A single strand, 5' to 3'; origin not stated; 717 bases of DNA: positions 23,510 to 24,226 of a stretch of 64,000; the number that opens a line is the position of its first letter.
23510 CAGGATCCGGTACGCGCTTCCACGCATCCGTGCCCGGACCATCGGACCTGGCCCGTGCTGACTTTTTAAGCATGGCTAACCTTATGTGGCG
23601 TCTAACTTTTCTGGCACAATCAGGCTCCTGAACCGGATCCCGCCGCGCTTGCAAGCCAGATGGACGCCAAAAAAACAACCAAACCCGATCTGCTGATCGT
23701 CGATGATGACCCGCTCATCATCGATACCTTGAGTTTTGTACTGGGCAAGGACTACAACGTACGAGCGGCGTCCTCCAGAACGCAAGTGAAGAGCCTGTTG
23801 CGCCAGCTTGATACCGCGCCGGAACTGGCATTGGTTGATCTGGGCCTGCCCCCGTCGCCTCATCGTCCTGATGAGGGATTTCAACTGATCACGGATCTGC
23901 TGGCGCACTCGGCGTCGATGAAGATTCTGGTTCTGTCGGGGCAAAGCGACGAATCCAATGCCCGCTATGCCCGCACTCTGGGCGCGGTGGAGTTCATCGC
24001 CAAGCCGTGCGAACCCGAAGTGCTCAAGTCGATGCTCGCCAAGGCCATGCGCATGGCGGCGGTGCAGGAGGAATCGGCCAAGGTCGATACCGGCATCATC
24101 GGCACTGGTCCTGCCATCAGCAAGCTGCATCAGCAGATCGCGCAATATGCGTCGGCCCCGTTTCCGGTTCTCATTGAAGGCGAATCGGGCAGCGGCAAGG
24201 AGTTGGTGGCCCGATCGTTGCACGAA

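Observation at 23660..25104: Sigma-54 enhancer-binding response regulator is the first cistron of the assembly operon and has a PrsR-like receiver signature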

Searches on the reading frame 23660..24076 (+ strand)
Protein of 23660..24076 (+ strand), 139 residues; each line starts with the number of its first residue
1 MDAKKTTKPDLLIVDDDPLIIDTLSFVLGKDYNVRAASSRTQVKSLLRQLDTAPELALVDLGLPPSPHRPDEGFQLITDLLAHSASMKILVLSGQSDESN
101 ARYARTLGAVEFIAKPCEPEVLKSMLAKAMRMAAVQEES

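Call 13: search_protein_families(library=ncbifam, proteins=[window:23660-24076:+], max_evalue=0.01)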
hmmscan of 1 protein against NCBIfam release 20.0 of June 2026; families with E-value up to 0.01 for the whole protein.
seq(139 aa): 57 families (the best 25 are shown)
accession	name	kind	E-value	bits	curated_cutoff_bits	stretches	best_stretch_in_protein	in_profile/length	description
TIGR02915.1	PEP_resp_reg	equivalog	1.8e-23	83.1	502.6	1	11-138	1-125/445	PEP-CTERM-box response regulator transcription factor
NF006900.1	PRK09390.1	equivalog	1.3e-11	44.4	255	1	7-136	3-126/203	response regulator FixJ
NF008296.0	PRK11083.1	equivalog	1.8e-10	40.6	273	1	8-131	3-119/228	two-component system response regulator CreB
NF047793.1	ResRegPgtA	equivalog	5.6e-10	38.6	650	1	6-131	3-122/414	two-component system response regulator PgtA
NF033791.1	ActR_PrrA_rreg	equivalog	1e-09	38.6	250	1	10-137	3-125/173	ActR/PrrA/RegA family redox response regulator transcription factor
NF051870.1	NAssimRespRegNtrX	equivalog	2.1e-09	36.8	600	1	10-138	3-127/452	nitrogen assimilation response regulator NtrX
NF011896.0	PRK15369.1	equivalog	5e-09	36.1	242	1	10-126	5-117/211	two component system response regulator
NF007820.0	PRK10529.1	equivalog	6.6e-09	35.5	325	1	10-134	3-120/225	two-component system response regulator KdpE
NF007005.1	PRK09468.1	equivalog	1.4e-08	34.5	331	1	10-133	5-122/237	osmolarity response regulator transcription factor OmpR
TIGR03787.1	marine_sort_RR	equivalog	3.4e-08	33.3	335.7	1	12-134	4-122/227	proteobacterial dedicated sortase system response regulator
NF041733.1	resp_reg_CseB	equivalog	4e-08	32.9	350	1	10-137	2-122/228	two-component system response regulator CseB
NF040689.1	MtrAB_MtrA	equivalog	1.2e-07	31.3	300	1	11-134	1-117/219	MtrAB system response regulator MtrA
NF045505.1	RR_RssB_Pseudo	equivalog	1.2e-07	31.2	700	1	9-134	6-126/394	two-component system response regulator RssB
NF041832.1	near_NosP_CTERM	subfamily_domain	2.1e-07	30.4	400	1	5-128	248-368/370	NahK/ErcS family hybrid sensor histidine kinase/response regulator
TIGR02154.1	PhoB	equivalog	2.6e-07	30.2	296.2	1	9-134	3-124/226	phosphate regulon transcriptional regulator PhoB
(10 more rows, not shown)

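Call 28: search_protein_representatives(protein=window:23660-24076:+)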
Query: 139 residues. Proteins with E-value up to 0.001 (for the whole library): 11310; up to 1e-10: 473; up to 1e-30: 46. The best 150 are listed.
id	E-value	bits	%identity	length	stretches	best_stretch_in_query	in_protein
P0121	8.7e-53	194.0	70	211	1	6-136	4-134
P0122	2.2e-52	192.7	67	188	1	5-136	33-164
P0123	1.1e-51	190.4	71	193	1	6-125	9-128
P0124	1.2e-50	187.1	70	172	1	6-125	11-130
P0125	1.3e-50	186.9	71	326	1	5-132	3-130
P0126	1.1e-49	184.0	60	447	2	7-132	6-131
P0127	4.6e-49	181.9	65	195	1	7-133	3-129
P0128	1.1e-48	180.7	70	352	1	8-132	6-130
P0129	4.6e-45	169.0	83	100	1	1-100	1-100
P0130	7.6e-45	168.3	64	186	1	7-132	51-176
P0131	2.6e-44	166.6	63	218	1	6-132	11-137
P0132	4.8e-44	165.7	67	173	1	4-124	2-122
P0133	1.5e-42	160.9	63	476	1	5-135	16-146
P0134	1.6e-42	160.8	63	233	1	6-130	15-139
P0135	4.5e-42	159.4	64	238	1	6-132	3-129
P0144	1.6e-38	147.9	56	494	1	3-133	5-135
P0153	4.3e-36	140.1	58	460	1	11-133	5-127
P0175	8.2e-29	116.5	46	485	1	8-138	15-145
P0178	2.4e-28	115.1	47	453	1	10-132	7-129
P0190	1.7e-25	105.8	44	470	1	5-132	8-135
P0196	1.9e-24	102.5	50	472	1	10-129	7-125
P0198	2.9e-24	101.8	42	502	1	10-132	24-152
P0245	1.4e-17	80.3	34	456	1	7-138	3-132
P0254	5.0e-17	78.5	43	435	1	10-131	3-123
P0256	6.5e-17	78.1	39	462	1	8-138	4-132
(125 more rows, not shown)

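Call 30: search_protein_families(library=ncbifam, proteins=[P0144, P0153, P0175, P0178, P0190, P0196, P0198, P0245, P0254, P0256], max_evalue=1e-60)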
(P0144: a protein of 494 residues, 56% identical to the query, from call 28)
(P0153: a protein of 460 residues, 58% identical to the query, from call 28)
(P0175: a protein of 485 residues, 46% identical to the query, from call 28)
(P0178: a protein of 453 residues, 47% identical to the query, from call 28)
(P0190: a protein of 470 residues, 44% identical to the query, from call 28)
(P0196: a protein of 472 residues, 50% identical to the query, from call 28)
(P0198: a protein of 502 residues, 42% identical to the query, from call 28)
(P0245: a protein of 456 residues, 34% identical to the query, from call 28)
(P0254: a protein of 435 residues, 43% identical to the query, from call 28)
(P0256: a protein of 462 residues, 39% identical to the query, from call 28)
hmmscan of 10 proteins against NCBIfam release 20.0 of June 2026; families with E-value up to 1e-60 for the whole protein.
P0144 (494 aa): 20 families
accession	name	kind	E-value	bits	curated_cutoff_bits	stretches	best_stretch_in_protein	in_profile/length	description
TIGR02915.1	PEP_resp_reg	equivalog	5.8e-107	358.3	502.6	1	13-398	1-389/445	PEP-CTERM-box response regulator transcription factor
TIGR01818.1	ntrC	equivalog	6.2e-99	331.9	558.6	1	14-476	2-461/463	nitrogen regulation protein NR(I)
NF003451.0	PRK05022.1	equivalog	8.6e-92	308.5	476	1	129-475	170-505/512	nitric oxide reductase transcriptional regulator NorR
NF008469.0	PRK11361.1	equivalog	7.4e-85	285.4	714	1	12-475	6-451/461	acetoacetate metabolism transcriptional regulator AtoC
NF041552.1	TF_PrdR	equivalog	2e-83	280.6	795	1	132-477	251-575/577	sigma-54 dependent transcriptional regulator PrdR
NF041946.1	LuxO_transreg_Vib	equivalog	1.5e-82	277.9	800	1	27-477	14-459/463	quorum-sensing sigma-54 dependent transcriptional regulator LuxO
NF038308.1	RNA_repair_RtcR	equivalog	4.2e-82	276.7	650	1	127-486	156-521/530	RNA repair transcriptional activator RtcR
NF051870.1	NAssimRespRegNtrX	equivalog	2.9e-81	273.7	600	1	13-478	4-450/452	nitrogen assimilation response regulator NtrX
TIGR01817.1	nifA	equivalog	7.6e-81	272.5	528.85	1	132-467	178-516/534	nif-specific transcriptional activator NifA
TIGR02329.1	propionate_PrpR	equivalog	4.4e-79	266.5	499.2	1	125-476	187-525/526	propionate catabolism operon regulatory protein PrpR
NF011953.0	PRK15424.1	equivalog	8.6e-79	265.5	703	1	126-477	187-533/538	propionate catabolism operon regulatory protein PrpR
NF008176.1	PRK10923.1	equivalog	1.4e-77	261.3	620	1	14-478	7-466/469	nitrogen regulation protein NR(I)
TIGR02974.1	phageshock_pspF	equivalog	5.1e-76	256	443.55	1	151-470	1-328/336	phage shock protein operon transcriptional activator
NF050807.1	TransRegFlbDCaul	equivalog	1.3e-75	255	750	1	43-489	34-449/454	sigma-54-dependent transcriptional regulator FlbD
NF007689.0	PRK10365.1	equivalog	4.7e-75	253.1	760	1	13-475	8-439/441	sigma-54-dependent response regulator transcription factor ZraR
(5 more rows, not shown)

P0153 (460 aa): 21 families
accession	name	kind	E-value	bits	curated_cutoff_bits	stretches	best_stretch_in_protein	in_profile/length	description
TIGR01818.1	ntrC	equivalog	4.5e-102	342.2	558.6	1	6-457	2-462/463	nitrogen regulation protein NR(I)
TIGR02915.1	PEP_resp_reg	equivalog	3.1e-98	329.5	502.6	1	5-457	1-441/445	PEP-CTERM-box response regulator transcription factor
NF003451.0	PRK05022.1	equivalog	1.8e-93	314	476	1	138-452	189-502/512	nitric oxide reductase transcriptional regulator NorR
NF038308.1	RNA_repair_RtcR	equivalog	6.7e-86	289.2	650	1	135-452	176-505/530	RNA repair transcriptional activator RtcR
NF008469.0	PRK11361.1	equivalog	2.2e-83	280.5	714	1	5-456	7-452/461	acetoacetate metabolism transcriptional regulator AtoC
NF041552.1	TF_PrdR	equivalog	5.5e-83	279.2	795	1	141-457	269-575/577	sigma-54 dependent transcriptional regulator PrdR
NF051870.1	NAssimRespRegNtrX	equivalog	1.2e-80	271.6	600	1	5-458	4-450/452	nitrogen assimilation response regulator NtrX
TIGR01817.1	nifA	equivalog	8.6e-80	269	528.85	1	136-382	193-438/534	nif-specific transcriptional activator NifA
TIGR02329.1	propionate_PrpR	equivalog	1.7e-79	267.8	499.2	1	139-456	212-525/526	propionate catabolism operon regulatory protein PrpR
NF041946.1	LuxO_transreg_Vib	equivalog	5.3e-78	262.9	800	1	29-458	24-460/463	quorum-sensing sigma-54 dependent transcriptional regulator LuxO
NF011953.0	PRK15424.1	equivalog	2.5e-77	260.7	703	1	139-457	219-533/538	propionate catabolism operon regulatory protein PrpR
TIGR02974.1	phageshock_pspF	equivalog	2.5e-77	260.4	443.55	1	141-447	1-325/336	phage shock protein operon transcriptional activator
NF050807.1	TransRegFlbDCaul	equivalog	2.6e-76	257.3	750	1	69-457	59-437/454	sigma-54-dependent transcriptional regulator FlbD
NF008176.1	PRK10923.1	equivalog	1.1e-75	255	620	1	48-458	48-466/469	nitrogen regulation protein NR(I)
NF011695.0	PRK15115.1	equivalog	4.5e-75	253.1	763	1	5-455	9-433/445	two-component system response regulator GlrR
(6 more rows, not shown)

P0175 (485 aa): 4 families
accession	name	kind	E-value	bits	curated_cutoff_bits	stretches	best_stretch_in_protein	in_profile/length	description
TIGR02915.1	PEP_resp_reg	equivalog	4.1e-82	276.4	502.6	1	18-479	1-442/445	PEP-CTERM-box response regulator transcription factor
TIGR01818.1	ntrC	equivalog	1.9e-71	241.2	558.6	1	19-477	2-461/463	nitrogen regulation protein NR(I)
NF003451.0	PRK05022.1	equivalog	3.4e-68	230.6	476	1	138-474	175-503/512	nitric oxide reductase transcriptional regulator NorR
NF051870.1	NAssimRespRegNtrX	equivalog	2.3e-62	211.4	600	1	18-476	4-447/452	nitrogen assimilation response regulator NtrX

P0178 (453 aa): 17 families
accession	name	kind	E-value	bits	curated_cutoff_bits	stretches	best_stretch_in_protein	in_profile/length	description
TIGR02915.1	PEP_resp_reg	equivalog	2.8e-88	296.7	502.6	1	8-448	1-439/445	PEP-CTERM-box response regulator transcription factor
NF003451.0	PRK05022.1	equivalog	6.2e-85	285.8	476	1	128-447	181-504/512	nitric oxide reductase transcriptional regulator NorR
TIGR01818.1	ntrC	equivalog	1.2e-83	281.5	558.6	1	9-389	2-387/463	nitrogen regulation protein NR(I)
NF008469.0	PRK11361.1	equivalog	1.4e-81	274.5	714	1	4-440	3-443/461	acetoacetate metabolism transcriptional regulator AtoC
NF038308.1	RNA_repair_RtcR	equivalog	5.9e-78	263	650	1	108-437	151-496/530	RNA repair transcriptional activator RtcR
TIGR01817.1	nifA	equivalog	3.4e-75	253.8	528.85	1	126-381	185-440/534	nif-specific transcriptional activator NifA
NF041552.1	TF_PrdR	equivalog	3.1e-73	247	795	1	126-381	257-512/577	sigma-54 dependent transcriptional regulator PrdR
TIGR02329.1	propionate_PrpR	equivalog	6.5e-72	242.8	499.2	1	121-442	195-518/526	propionate catabolism operon regulatory protein PrpR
NF050807.1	TransRegFlbDCaul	equivalog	1.2e-70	238.7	750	1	74-385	61-367/454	sigma-54-dependent transcriptional regulator FlbD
NF051870.1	NAssimRespRegNtrX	equivalog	5.8e-70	236.4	600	1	8-422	4-420/452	nitrogen assimilation response regulator NtrX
NF011953.0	PRK15424.1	equivalog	1.8e-68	231.5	703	1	124-441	206-524/538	propionate catabolism operon regulatory protein PrpR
NF007689.0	PRK10365.1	equivalog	4.9e-68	229.9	760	1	8-441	8-432/441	sigma-54-dependent response regulator transcription factor ZraR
NF008176.1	PRK10923.1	equivalog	6.4e-67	226.1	620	1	9-384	7-386/469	nitrogen regulation protein NR(I)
NF041946.1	LuxO_transreg_Vib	equivalog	3.1e-65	220.8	800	1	49-382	39-379/463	quorum-sensing sigma-54 dependent transcriptional regulator LuxO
NF011695.0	PRK15115.1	equivalog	7.3e-65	219.5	763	1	5-367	6-366/445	two-component system response regulator GlrR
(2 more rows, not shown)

P0190 (470 aa): 9 families
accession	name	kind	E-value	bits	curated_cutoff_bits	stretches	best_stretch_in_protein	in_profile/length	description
TIGR01818.1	ntrC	equivalog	1.5e-79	268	558.6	1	15-465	2-460/463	nitrogen regulation protein NR(I)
NF003451.0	PRK05022.1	equivalog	1.8e-79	267.9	476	1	137-463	184-503/512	nitric oxide reductase transcriptional regulator NorR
TIGR02915.1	PEP_resp_reg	equivalog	2e-77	261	502.6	1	14-386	1-383/445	PEP-CTERM-box response regulator transcription factor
TIGR01817.1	nifA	equivalog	6.3e-67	226.5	528.85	1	132-389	185-442/534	nif-specific transcriptional activator NifA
NF038308.1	RNA_repair_RtcR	equivalog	1.5e-66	225.4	650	1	111-455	148-498/530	RNA repair transcriptional activator RtcR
NF008469.0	PRK11361.1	equivalog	1.5e-64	218.4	714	1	13-456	6-442/461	acetoacetate metabolism transcriptional regulator AtoC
NF050807.1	TransRegFlbDCaul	equivalog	2.9e-64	217.6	750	1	93-456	73-426/454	sigma-54-dependent transcriptional regulator FlbD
TIGR02329.1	propionate_PrpR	equivalog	2.7e-63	214.4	499.2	1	142-461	211-520/526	propionate catabolism operon regulatory protein PrpR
TIGR02974.1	phageshock_pspF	equivalog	2.4e-62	211.1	443.55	1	146-457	2-325/336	phage shock protein operon transcriptional activator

P0196 (472 aa): 19 families
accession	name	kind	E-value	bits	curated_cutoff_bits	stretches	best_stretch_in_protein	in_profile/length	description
TIGR01818.1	ntrC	equivalog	1.4e-103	347.2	558.6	1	9-465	2-461/463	nitrogen regulation protein NR(I)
TIGR02915.1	PEP_resp_reg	equivalog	6.6e-102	341.6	502.6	1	8-467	1-442/445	PEP-CTERM-box response regulator transcription factor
NF003451.0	PRK05022.1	equivalog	2.2e-88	297.2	476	1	141-467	180-508/512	nitric oxide reductase transcriptional regulator NorR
NF008469.0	PRK11361.1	equivalog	1.9e-81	274.1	714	1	7-462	6-449/461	acetoacetate metabolism transcriptional regulator AtoC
TIGR01817.1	nifA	equivalog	5.7e-81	272.9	528.85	1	132-456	177-516/534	nif-specific transcriptional activator NifA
NF041552.1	TF_PrdR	equivalog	1.4e-80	271.2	795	1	155-466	271-575/577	sigma-54 dependent transcriptional regulator PrdR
NF008176.1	PRK10923.1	equivalog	7.7e-79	265.4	620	1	8-466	6-465/469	nitrogen regulation protein NR(I)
NF038308.1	RNA_repair_RtcR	equivalog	8.1e-78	262.5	650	1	155-469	184-515/530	RNA repair transcriptional activator RtcR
NF051870.1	NAssimRespRegNtrX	equivalog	5.8e-77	259.5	600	1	7-467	3-450/452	nitrogen assimilation response regulator NtrX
NF041946.1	LuxO_transreg_Vib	equivalog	1.4e-74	251.5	800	1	28-467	20-460/463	quorum-sensing sigma-54 dependent transcriptional regulator LuxO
TIGR02329.1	propionate_PrpR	equivalog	3.1e-74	250.5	499.2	1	149-465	210-525/526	propionate catabolism operon regulatory protein PrpR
NF050807.1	TransRegFlbDCaul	equivalog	4.4e-69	233.5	750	1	165-465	132-436/454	sigma-54-dependent transcriptional regulator FlbD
NF041906.1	V4R_TF_MobR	exception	1.8e-68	231.4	999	1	156-466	237-543/544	phenol degradation transcriptional regulator MobR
NF011695.0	PRK15115.1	equivalog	2.7e-68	230.8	763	1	5-466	6-435/445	two-component system response regulator GlrR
NF007689.0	PRK10365.1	equivalog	2.9e-68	230.7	760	1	7-466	7-441/441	sigma-54-dependent response regulator transcription factor ZraR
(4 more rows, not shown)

P0198 (502 aa): 21 families
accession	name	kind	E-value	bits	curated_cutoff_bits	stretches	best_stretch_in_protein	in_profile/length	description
TIGR02915.1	PEP_resp_reg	equivalog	5.4e-104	348.5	502.6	1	25-391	1-367/445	PEP-CTERM-box response regulator transcription factor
TIGR01818.1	ntrC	equivalog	8.4e-101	338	558.6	1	25-496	1-461/463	nitrogen regulation protein NR(I)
NF003451.0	PRK05022.1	equivalog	3.4e-95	319.7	476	1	143-494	169-504/512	nitric oxide reductase transcriptional regulator NorR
NF041552.1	TF_PrdR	equivalog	4.6e-86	289.4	795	1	158-444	260-545/577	sigma-54 dependent transcriptional regulator PrdR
TIGR01817.1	nifA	equivalog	1.5e-85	288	528.85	1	153-499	184-528/534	nif-specific transcriptional activator NifA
NF008469.0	PRK11361.1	equivalog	8.2e-84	281.9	714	1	22-498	4-454/461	acetoacetate metabolism transcriptional regulator AtoC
NF038308.1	RNA_repair_RtcR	equivalog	2e-83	281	650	1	152-493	167-511/530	RNA repair transcriptional activator RtcR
NF041946.1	LuxO_transreg_Vib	equivalog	1.1e-79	268.4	800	1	91-500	53-462/463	quorum-sensing sigma-54 dependent transcriptional regulator LuxO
TIGR02974.1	phageshock_pspF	equivalog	6.1e-77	259.1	443.55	1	167-498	1-336/336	phage shock protein operon transcriptional activator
NF008176.1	PRK10923.1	equivalog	1.2e-76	258.2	620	1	91-495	60-463/469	nitrogen regulation protein NR(I)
TIGR02329.1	propionate_PrpR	equivalog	6.8e-75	252.7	499.2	1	95-450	153-502/526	propionate catabolism operon regulatory protein PrpR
NF051870.1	NAssimRespRegNtrX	equivalog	8.7e-74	249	600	1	24-496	3-448/452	nitrogen assimilation response regulator NtrX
NF007689.0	PRK10365.1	equivalog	5e-72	243.1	760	1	25-402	8-378/441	sigma-54-dependent response regulator transcription factor ZraR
NF041906.1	V4R_TF_MobR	exception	1.6e-71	241.4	999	1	162-497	229-543/544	phenol degradation transcriptional regulator MobR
NF011953.0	PRK15424.1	equivalog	4.5e-71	240.1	703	1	148-500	202-536/538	propionate catabolism operon regulatory protein PrpR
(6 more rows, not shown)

P0245 (456 aa): 22 families
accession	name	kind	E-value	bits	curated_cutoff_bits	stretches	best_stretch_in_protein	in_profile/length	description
TIGR02915.1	PEP_resp_reg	equivalog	4.9e-182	605.7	502.6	1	7-452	1-444/445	PEP-CTERM-box response regulator transcription factor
NF008469.0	PRK11361.1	equivalog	6.7e-129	430.6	714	1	1-453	1-457/461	acetoacetate metabolism transcriptional regulator AtoC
TIGR01818.1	ntrC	equivalog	4.3e-115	385.1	558.6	1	8-392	2-380/463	nitrogen regulation protein NR(I)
TIGR01817.1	nifA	equivalog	4.8e-105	352.3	528.85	1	131-394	182-443/534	nif-specific transcriptional activator NifA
NF007689.0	PRK10365.1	equivalog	2e-101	340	760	1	6-444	7-436/441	sigma-54-dependent response regulator transcription factor ZraR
NF041946.1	LuxO_transreg_Vib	equivalog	3.9e-100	335.8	800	1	27-385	20-372/463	quorum-sensing sigma-54 dependent transcriptional regulator LuxO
NF051870.1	NAssimRespRegNtrX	equivalog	8.3e-100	334.8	600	1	7-452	4-452/452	nitrogen assimilation response regulator NtrX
NF003451.0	PRK05022.1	equivalog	1e-98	331.3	476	1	119-453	158-511/512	nitric oxide reductase transcriptional regulator NorR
NF041552.1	TF_PrdR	equivalog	1.9e-98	330.3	795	1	133-449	255-575/577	sigma-54 dependent transcriptional regulator PrdR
NF038308.1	RNA_repair_RtcR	equivalog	3.8e-94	316.4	650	1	129-414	163-461/530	RNA repair transcriptional activator RtcR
NF049963.1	RespRegFlgRCampy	domain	6.7e-92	308.6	750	1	7-449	3-426/429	fla regulon two-component system response regulator FlgR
NF008176.1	PRK10923.1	equivalog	1.5e-91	307.3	620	1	5-392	4-384/469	nitrogen regulation protein NR(I)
NF011695.0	PRK15115.1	equivalog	1.7e-91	307.3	763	1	6-449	8-435/445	two-component system response regulator GlrR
NF050807.1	TransRegFlbDCaul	equivalog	2.6e-91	306.8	750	1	143-445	115-433/454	sigma-54-dependent transcriptional regulator FlbD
TIGR02329.1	propionate_PrpR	equivalog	9.6e-90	301.7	499.2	1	136-448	202-525/526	propionate catabolism operon regulatory protein PrpR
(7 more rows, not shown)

P0254 (435 aa): 11 families
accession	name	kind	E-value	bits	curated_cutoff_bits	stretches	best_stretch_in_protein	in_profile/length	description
TIGR01818.1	ntrC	equivalog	4e-86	289.6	558.6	1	5-402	2-410/463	nitrogen regulation protein NR(I)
TIGR02915.1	PEP_resp_reg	equivalog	1.4e-80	271.4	502.6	1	4-431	1-438/445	PEP-CTERM-box response regulator transcription factor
NF041552.1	TF_PrdR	equivalog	2.1e-73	247.6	795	1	113-427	249-568/577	sigma-54 dependent transcriptional regulator PrdR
NF008469.0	PRK11361.1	equivalog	2.4e-73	247.4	714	1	2-426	5-445/461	acetoacetate metabolism transcriptional regulator AtoC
NF003451.0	PRK05022.1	equivalog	7.1e-73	246.1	476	1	118-433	176-506/512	nitric oxide reductase transcriptional regulator NorR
NF008176.1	PRK10923.1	equivalog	1.1e-69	235.2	620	1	4-388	6-400/469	nitrogen regulation protein NR(I)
NF041946.1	LuxO_transreg_Vib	equivalog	5.8e-67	226.5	800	1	27-425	25-450/463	quorum-sensing sigma-54 dependent transcriptional regulator LuxO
NF050807.1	TransRegFlbDCaul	equivalog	4.2e-64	217.1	750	1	78-429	70-432/454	sigma-54-dependent transcriptional regulator FlbD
TIGR01817.1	nifA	equivalog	4.3e-64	217.2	528.85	1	90-422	156-486/534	nif-specific transcriptional activator NifA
NF051870.1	NAssimRespRegNtrX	equivalog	1.6e-61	208.6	600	1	2-364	2-376/452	nitrogen assimilation response regulator NtrX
NF038308.1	RNA_repair_RtcR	equivalog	3.6e-61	207.6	650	1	86-429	133-505/530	RNA repair transcriptional activator RtcR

P0256 (462 aa): 22 families
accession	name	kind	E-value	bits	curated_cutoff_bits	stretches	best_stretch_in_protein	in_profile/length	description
TIGR02915.1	PEP_resp_reg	equivalog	1.3e-186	620.9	502.6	1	7-451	1-445/445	PEP-CTERM-box response regulator transcription factor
NF008469.0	PRK11361.1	equivalog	1.4e-122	409.7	714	1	5-451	5-457/461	acetoacetate metabolism transcriptional regulator AtoC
TIGR01818.1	ntrC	equivalog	1.9e-120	402.8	558.6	1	8-391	2-379/463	nitrogen regulation protein NR(I)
NF007689.0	PRK10365.1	equivalog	3.3e-109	365.6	760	1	26-445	28-439/441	sigma-54-dependent response regulator transcription factor ZraR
TIGR01817.1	nifA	equivalog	2.4e-107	359.9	528.85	1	124-431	174-477/534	nif-specific transcriptional activator NifA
NF041946.1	LuxO_transreg_Vib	equivalog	8.6e-105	351.2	800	1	36-407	29-391/463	quorum-sensing sigma-54 dependent transcriptional regulator LuxO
NF051870.1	NAssimRespRegNtrX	equivalog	4.9e-103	345.4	600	1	7-449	4-451/452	nitrogen assimilation response regulator NtrX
NF041552.1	TF_PrdR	equivalog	1.6e-101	340.4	795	1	138-448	259-576/577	sigma-54 dependent transcriptional regulator PrdR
NF008176.1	PRK10923.1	equivalog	1.5e-99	333.7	620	1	6-419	5-410/469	nitrogen regulation protein NR(I)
NF011695.0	PRK15115.1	equivalog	1.1e-98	330.9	763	1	7-452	9-440/445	two-component system response regulator GlrR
NF003451.0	PRK05022.1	equivalog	2.7e-98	329.9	476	1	126-451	170-511/512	nitric oxide reductase transcriptional regulator NorR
TIGR02329.1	propionate_PrpR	equivalog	4.2e-94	316.1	499.2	1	128-445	196-524/526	propionate catabolism operon regulatory protein PrpR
NF050807.1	TransRegFlbDCaul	equivalog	3.8e-93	312.8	750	1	82-434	72-424/454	sigma-54-dependent transcriptional regulator FlbD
NF038308.1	RNA_repair_RtcR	equivalog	6.9e-91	305.7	650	1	131-415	165-459/530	RNA repair transcriptional activator RtcR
NF011953.0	PRK15424.1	equivalog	2.5e-86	290.4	703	1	121-446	196-532/538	propionate catabolism operon regulatory protein PrpR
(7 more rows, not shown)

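Call 66: search_solved_structures(query=window:23660-24076:+, max_evalue=0.00001, show_alignments=2)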
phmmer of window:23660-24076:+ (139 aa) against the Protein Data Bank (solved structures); distinct sequences matched with E-value up to 0.00001: 11.
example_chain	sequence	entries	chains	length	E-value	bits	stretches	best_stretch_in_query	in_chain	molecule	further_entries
5xso_A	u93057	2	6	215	2.5e-08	37.4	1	5-134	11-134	Response regulator FixJ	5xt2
1zh2_A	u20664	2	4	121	4.6e-08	36.6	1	10-131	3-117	KDP operon transcriptional regulatory protein kdpE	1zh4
6lgq_D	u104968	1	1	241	1.4e-07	35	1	10-132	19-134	DNA-binding response regulator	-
4kny_A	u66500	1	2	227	1.5e-07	34.9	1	10-132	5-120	KDP operon transcriptional regulatory protein KdpE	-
4kfc_A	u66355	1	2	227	1.5e-07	34.9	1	10-132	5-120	KDP operon transcriptional regulatory protein KdpE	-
3t6k_A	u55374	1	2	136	4.2e-07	33.5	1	10-125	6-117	Response regulator receiver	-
4l85_A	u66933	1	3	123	5.3e-07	33.1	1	10-131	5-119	KDP operon transcriptional regulatory protein KdpE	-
3jte_A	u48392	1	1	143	1.2e-06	31.9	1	11-129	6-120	Response regulator receiver protein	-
9xzo_A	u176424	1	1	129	2.7e-06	30.8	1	11-130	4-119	De novo protein M1X0B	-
3eq2_A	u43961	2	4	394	3.2e-06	30.6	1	10-133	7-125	Probable two-component response regulator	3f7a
3nhz_A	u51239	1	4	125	4.4e-06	30.1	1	6-127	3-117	Two component system transcriptional regulator mtrA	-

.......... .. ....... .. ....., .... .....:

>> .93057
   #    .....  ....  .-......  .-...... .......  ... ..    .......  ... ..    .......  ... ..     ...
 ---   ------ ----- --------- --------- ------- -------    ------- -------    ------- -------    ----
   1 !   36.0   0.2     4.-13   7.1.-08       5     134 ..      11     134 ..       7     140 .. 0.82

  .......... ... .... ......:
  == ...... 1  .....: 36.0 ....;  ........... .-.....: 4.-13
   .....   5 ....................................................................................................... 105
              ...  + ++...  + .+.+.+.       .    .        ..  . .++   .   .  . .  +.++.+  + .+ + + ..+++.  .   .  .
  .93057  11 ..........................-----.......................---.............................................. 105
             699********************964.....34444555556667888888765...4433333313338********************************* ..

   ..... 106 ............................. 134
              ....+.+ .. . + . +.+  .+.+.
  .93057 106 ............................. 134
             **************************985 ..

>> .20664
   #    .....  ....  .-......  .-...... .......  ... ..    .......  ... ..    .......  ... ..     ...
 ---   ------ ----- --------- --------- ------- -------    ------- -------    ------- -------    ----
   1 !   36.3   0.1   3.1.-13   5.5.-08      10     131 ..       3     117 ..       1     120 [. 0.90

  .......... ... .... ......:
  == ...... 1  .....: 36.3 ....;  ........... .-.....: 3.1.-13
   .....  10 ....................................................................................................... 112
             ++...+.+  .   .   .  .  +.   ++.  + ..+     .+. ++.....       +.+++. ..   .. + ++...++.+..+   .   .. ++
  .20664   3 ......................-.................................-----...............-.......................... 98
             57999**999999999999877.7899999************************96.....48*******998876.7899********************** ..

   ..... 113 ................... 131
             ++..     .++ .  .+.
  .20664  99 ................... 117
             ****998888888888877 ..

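Call 67: find_related_loci(query=P0198, collection=metagenome_contigs, flank=5000)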
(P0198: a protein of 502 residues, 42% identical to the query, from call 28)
Query P0198 (502 aa) in metagenome_contigs; peptide patterns used: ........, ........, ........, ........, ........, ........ (x = any residue, [..] = any of these).
130 stretches matched a pattern; 1 encode a relative of the query (tblastn E <= 1e-3); 1 distinct loci.
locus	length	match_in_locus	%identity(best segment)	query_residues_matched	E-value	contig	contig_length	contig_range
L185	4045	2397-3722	33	26-497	3e-74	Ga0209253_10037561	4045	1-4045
